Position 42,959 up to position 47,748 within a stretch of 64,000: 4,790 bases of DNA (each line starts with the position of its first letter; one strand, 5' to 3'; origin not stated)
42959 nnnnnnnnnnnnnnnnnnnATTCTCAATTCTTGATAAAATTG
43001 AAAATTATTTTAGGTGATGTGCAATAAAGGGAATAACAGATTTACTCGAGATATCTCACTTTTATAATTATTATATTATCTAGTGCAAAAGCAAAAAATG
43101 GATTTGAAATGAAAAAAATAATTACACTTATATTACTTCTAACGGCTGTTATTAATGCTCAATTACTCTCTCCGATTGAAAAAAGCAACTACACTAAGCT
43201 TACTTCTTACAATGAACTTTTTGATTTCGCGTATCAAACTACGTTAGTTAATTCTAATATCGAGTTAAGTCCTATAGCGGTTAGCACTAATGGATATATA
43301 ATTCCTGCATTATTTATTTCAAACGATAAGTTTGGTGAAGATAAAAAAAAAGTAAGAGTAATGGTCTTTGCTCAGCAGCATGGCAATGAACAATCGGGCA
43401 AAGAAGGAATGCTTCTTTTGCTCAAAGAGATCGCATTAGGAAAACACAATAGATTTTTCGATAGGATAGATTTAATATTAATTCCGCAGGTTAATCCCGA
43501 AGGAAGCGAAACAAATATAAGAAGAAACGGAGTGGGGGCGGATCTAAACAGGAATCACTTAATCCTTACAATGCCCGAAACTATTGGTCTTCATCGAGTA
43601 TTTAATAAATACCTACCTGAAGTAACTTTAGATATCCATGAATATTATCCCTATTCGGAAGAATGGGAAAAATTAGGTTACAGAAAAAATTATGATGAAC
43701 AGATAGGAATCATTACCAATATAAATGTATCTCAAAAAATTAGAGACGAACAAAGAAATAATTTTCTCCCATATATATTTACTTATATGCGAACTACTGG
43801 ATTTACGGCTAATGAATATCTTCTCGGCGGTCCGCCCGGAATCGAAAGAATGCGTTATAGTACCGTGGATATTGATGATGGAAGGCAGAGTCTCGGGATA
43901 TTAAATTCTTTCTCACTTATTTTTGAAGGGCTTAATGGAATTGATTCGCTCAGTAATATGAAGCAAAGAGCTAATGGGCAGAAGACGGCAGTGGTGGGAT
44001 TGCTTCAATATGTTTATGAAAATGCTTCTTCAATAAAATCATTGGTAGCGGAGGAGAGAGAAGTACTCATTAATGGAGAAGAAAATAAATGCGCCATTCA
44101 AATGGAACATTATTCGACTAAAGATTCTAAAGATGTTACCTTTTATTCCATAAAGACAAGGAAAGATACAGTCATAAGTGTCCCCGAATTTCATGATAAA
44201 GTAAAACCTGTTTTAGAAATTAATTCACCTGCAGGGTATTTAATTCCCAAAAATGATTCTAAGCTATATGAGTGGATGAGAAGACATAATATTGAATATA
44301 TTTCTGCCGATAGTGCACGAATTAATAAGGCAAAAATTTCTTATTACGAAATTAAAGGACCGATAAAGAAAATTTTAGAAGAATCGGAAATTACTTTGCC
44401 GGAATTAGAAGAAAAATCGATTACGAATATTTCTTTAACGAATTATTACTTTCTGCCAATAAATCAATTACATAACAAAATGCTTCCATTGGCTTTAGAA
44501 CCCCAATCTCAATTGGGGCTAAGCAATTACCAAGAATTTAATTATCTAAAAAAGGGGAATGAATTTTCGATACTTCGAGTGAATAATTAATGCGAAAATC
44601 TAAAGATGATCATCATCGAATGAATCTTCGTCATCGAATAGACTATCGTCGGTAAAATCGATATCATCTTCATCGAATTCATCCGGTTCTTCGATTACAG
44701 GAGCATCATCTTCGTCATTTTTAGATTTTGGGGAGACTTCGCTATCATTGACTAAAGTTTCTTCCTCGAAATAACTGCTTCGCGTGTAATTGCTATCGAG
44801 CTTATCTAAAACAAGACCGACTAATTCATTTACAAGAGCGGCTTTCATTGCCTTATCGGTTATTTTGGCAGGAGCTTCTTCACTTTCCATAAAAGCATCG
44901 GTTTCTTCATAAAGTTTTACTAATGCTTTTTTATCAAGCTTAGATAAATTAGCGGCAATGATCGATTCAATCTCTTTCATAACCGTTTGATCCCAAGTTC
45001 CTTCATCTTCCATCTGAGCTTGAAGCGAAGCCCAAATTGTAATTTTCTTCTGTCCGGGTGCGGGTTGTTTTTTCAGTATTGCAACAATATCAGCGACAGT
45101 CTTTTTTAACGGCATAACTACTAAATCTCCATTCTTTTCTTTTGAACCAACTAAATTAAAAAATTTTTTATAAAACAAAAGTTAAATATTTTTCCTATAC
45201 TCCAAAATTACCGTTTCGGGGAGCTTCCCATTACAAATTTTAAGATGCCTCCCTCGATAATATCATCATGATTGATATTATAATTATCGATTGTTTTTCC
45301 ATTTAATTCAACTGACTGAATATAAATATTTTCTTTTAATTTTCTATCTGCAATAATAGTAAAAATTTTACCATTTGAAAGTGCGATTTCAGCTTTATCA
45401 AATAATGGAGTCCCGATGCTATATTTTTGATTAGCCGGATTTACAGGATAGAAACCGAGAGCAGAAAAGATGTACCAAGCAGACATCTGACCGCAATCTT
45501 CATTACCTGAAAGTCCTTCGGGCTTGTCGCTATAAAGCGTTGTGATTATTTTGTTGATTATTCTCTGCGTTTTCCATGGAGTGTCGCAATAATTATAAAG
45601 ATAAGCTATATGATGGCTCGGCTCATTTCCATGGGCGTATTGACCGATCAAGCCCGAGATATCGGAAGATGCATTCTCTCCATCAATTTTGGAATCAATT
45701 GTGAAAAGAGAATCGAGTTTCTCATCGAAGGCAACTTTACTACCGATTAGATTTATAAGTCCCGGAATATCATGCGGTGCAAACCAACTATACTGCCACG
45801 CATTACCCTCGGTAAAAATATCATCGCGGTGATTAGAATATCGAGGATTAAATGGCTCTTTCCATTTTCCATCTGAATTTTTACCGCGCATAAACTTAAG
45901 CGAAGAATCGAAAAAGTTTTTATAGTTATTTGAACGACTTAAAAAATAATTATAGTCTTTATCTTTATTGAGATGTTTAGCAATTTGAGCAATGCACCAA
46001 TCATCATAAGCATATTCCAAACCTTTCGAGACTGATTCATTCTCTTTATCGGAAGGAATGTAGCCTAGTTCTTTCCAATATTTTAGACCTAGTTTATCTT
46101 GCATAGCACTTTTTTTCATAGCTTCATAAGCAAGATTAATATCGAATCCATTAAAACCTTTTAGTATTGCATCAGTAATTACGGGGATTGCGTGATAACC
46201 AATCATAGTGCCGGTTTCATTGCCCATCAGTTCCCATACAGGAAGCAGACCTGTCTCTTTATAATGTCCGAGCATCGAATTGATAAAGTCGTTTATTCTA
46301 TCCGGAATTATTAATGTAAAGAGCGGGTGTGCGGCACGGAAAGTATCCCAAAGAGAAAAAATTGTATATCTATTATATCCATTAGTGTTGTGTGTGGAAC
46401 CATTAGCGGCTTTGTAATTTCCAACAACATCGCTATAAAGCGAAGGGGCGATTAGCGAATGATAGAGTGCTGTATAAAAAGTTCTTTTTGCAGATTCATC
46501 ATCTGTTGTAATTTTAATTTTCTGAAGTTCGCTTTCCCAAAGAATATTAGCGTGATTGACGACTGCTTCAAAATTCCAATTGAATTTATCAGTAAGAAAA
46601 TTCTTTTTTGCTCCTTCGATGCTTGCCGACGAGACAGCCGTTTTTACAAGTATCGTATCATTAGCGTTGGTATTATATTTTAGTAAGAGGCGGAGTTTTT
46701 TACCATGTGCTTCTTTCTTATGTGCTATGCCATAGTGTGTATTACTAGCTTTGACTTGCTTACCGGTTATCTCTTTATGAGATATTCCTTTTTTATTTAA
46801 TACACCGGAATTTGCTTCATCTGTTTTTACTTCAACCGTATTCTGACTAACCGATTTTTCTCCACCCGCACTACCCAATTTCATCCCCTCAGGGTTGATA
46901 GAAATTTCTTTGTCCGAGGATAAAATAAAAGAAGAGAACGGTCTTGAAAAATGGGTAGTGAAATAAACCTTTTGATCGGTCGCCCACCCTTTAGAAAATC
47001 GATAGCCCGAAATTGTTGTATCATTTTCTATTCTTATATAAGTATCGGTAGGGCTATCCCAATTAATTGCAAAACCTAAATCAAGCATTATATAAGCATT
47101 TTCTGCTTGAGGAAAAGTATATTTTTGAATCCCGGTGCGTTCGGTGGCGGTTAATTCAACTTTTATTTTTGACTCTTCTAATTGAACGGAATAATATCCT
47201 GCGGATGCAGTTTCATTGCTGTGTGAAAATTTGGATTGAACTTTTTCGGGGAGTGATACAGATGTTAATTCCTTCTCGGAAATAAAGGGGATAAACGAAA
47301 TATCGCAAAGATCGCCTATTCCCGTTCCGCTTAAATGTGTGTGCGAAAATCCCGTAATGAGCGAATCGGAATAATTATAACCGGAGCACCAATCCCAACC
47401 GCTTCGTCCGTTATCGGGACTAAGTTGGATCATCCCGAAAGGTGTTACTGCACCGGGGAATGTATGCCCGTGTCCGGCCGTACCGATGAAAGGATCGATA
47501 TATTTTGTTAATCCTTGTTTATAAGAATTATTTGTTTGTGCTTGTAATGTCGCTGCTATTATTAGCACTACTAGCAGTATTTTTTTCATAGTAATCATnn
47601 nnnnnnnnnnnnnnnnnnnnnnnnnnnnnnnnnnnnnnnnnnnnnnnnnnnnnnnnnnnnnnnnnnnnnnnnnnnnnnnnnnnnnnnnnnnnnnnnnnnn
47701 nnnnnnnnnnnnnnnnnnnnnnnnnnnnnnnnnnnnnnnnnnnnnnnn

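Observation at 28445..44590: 16-kb single-strand peptidase / TonB-receptor / T9SS-cargo locus: candidate SusD-less utilization system for a cyanophycin-like (isopeptide) polymer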

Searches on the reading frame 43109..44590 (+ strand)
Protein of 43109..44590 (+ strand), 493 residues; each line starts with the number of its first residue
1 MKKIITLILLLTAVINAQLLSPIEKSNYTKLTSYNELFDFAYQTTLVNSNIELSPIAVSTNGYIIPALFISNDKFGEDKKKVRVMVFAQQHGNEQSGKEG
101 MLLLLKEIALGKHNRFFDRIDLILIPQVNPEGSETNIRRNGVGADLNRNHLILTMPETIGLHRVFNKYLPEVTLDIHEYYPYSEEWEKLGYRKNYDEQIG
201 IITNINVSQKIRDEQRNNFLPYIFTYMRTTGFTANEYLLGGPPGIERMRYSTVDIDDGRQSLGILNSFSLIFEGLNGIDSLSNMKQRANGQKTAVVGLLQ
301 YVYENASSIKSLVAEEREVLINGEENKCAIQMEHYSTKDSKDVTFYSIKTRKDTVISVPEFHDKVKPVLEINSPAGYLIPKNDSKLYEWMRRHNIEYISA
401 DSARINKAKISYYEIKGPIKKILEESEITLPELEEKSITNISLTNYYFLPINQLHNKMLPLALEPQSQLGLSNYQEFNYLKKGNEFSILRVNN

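Call 3: search_protein_families(library=pfam, proteins=[window:43109-44590:+], max_evalue=0.01)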
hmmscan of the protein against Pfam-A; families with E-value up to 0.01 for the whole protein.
window:43109-44590:+ (493 aa): 2 families
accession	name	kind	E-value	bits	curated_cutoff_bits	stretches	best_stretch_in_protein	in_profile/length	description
PF00246.29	Peptidase_M14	-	2.5e-08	34.3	21.6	1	51-150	16-133/286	Zinc carboxypeptidase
PF24827.1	AstE_AspA_cat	-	0.0054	16.7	25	1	83-148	4-62/192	Succinylglutamate desuccinylase/Aspartoacylase catalytic domain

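Call 4: search_protein_families(library=ncbifam, proteins=[window:43109-44590:+], max_evalue=0.01)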
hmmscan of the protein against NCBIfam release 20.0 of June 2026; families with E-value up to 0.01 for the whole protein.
window:43109-44590:+ (493 aa): 2 families
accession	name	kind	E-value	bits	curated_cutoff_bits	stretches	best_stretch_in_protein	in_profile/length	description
NF052223.1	ActylOrnDeactShew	equivalog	6.6e-06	25.5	400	1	79-151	61-129/269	N-acetyl-ornithine deacetylase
NF007897.0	PRK10602.1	equivalog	0.0012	17.9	157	1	80-150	38-101/237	murein tripeptide amidase MpaA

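Call 28: search_solved_structures(query=window:43109-44590:+, max_evalue=1, show_alignments=1)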
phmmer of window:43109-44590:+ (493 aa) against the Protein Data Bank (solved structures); distinct sequences matched with E-value up to 1: 8.
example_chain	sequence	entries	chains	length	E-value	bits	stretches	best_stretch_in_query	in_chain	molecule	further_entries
4a37_A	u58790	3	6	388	3.2e-05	26.4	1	81-177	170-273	METALLO-CARBOXYPEPTIDASE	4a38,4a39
3l2n_A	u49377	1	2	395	3.5e-05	26.2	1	49-174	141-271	Peptidase M14, carboxypeptidase A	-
4b6z_A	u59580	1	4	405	0.0011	21.3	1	76-153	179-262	FAMILY M14 UNASSIGNED PEPTIDASE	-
3b2y_A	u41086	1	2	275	0.0042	19.4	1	84-152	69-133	Metallopeptidase containing co-catalytic metalloactive site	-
3ieh_A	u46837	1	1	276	0.0086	18.4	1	84-151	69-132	Putative metallopeptidase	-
3k2k_A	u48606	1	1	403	0.014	17.7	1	72-151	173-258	putative carboxypeptidase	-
2qvp_A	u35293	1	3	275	0.026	16.8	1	83-152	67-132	Uncharacterized protein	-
8evk_A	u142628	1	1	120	0.036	16.3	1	405-472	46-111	Dihydroneopterin aldolase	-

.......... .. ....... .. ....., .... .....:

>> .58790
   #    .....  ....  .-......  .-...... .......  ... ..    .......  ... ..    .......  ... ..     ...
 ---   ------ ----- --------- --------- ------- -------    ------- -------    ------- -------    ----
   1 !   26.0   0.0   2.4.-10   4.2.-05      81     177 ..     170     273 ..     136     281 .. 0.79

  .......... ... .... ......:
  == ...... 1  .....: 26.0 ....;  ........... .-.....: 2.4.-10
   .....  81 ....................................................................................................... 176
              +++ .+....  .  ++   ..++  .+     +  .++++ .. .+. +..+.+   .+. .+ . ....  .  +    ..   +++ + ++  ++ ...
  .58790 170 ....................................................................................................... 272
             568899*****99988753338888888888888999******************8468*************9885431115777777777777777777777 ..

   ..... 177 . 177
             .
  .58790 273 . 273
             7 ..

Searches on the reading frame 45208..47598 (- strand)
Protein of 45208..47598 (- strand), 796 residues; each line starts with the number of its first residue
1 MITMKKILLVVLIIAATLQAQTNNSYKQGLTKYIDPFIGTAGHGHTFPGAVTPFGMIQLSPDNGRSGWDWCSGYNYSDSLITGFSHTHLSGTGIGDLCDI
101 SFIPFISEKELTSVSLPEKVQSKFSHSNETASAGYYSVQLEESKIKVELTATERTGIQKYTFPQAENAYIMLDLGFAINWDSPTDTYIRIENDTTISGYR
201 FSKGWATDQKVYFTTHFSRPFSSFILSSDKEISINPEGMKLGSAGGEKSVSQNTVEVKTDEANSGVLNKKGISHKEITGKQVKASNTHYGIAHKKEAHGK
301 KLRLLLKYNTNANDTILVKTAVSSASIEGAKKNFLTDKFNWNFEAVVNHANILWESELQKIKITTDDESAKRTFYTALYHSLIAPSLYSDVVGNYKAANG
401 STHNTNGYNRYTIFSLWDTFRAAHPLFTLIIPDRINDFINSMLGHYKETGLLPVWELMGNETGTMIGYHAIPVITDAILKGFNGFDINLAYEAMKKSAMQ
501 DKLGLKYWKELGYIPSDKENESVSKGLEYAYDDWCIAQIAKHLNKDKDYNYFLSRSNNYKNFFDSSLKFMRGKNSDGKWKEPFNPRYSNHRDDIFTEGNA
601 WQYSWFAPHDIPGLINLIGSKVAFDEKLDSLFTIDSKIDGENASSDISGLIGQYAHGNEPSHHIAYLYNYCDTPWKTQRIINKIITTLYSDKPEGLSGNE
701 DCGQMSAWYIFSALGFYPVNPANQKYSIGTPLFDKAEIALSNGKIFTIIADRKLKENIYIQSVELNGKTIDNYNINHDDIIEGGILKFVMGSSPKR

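Call 40: search_protein_families(library=pfam, proteins=[window:45208-47598:-], max_evalue=0.001)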
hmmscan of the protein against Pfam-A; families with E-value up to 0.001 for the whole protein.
window:45208-47598:- (796 aa): 2 families
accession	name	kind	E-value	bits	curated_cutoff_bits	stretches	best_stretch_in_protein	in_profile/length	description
PF07971.18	Glyco_hydro_92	-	2.7e-185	617.2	24.6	1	330-792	2-464/464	Glycosyl hydrolase family 92 catalytic domain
PF17678.7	Glyco_hydro_92N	-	1.5e-81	274.1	34.5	1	33-323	1-236/236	Glycosyl hydrolase family 92 N-terminal domain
